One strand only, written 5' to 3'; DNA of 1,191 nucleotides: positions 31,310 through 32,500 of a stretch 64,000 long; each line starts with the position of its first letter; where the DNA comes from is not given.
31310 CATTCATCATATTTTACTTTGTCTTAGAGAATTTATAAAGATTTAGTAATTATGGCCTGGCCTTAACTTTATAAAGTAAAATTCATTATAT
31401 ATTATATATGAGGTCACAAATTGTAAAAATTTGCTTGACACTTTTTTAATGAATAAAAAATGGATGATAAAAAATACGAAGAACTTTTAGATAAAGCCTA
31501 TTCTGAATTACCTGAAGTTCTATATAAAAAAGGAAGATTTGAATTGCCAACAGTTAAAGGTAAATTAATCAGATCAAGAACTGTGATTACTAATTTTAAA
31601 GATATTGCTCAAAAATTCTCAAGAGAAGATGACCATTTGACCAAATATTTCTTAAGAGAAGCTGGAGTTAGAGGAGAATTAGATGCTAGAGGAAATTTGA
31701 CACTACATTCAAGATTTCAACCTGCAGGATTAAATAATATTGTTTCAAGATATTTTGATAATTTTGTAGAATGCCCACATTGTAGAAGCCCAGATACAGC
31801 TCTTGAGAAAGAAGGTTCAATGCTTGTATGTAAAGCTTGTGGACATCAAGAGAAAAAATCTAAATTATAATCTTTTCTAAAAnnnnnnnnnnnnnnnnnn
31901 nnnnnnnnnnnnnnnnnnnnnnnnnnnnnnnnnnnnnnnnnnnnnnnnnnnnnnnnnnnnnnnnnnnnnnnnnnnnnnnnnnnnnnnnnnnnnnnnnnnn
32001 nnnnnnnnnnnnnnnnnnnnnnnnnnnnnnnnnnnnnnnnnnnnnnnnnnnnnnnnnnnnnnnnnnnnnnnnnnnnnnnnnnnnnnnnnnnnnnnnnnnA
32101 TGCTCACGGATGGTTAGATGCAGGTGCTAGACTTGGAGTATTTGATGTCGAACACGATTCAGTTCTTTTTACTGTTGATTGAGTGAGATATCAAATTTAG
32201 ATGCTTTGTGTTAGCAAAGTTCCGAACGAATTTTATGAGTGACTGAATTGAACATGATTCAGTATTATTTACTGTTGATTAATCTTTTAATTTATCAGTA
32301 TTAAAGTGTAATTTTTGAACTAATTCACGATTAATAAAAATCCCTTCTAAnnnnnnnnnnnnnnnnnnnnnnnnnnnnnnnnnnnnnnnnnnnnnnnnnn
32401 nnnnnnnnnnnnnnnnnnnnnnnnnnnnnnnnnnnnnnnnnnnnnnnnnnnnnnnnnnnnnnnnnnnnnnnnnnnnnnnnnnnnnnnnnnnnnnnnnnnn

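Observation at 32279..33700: ATP-dependent DNA ligase that ends right after motif IV (no OB-fold domain) and carries an inserted C4 zinc ribbon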

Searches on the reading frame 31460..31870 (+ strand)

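Call 95: search_protein_families(library=pfam, proteins=[window:31460-31870:+], max_evalue=0.01)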
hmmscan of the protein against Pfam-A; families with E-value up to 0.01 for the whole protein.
window:31460-31870:+ (136 aa): 7 families
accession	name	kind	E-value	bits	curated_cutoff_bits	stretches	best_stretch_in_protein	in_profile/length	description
PF01873.23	eIF-5_eIF-2B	-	1.9e-29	102.3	27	1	23-130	7-117/117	Domain found in IF2B/IF5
PF03966.22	Trm112p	-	0.00052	20.3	22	1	101-129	6-33/40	Trm112p-like protein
PF08271.17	Zn_Ribbon_TF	-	0.00073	19.5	29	1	104-130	2-28/43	TFIIB zinc-binding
PF08274.17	Zn_Ribbon_YjdM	-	0.002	18.5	30.8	1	105-130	5-28/30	PhnA Zinc-Ribbon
PF23451.1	Zn_ribbon_PaaD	-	0.0033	17.5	27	1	103-126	15-38/53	PaaD zinc beta ribbon domain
PF12760.12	Zn_ribbon_IS1595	-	0.0041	17.5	25.4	1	100-130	17-46/46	Transposase zinc-ribbon domain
PF22191.2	IBR_1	-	0.0086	16.4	27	0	101-130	2-30/47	IBR domain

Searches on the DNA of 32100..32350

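Call 60: search_rna_families(source=window, start=32100, end=32350, threshold=evalue, max_evalue=10)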
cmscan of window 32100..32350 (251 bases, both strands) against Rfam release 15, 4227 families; matches with E-value up to 10: 2.
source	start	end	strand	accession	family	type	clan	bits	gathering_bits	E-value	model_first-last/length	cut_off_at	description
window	32242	32299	+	RF00203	snoR160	Gene; snRNA; snoRNA; CD-box;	-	17.3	42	4.5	1-80/80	no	Small nucleolar RNA R160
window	32299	32350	-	RF02385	sau-13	Gene; sRNA;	-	15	55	9.1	53-104/104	5'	Staphylococcus sRNA sau-13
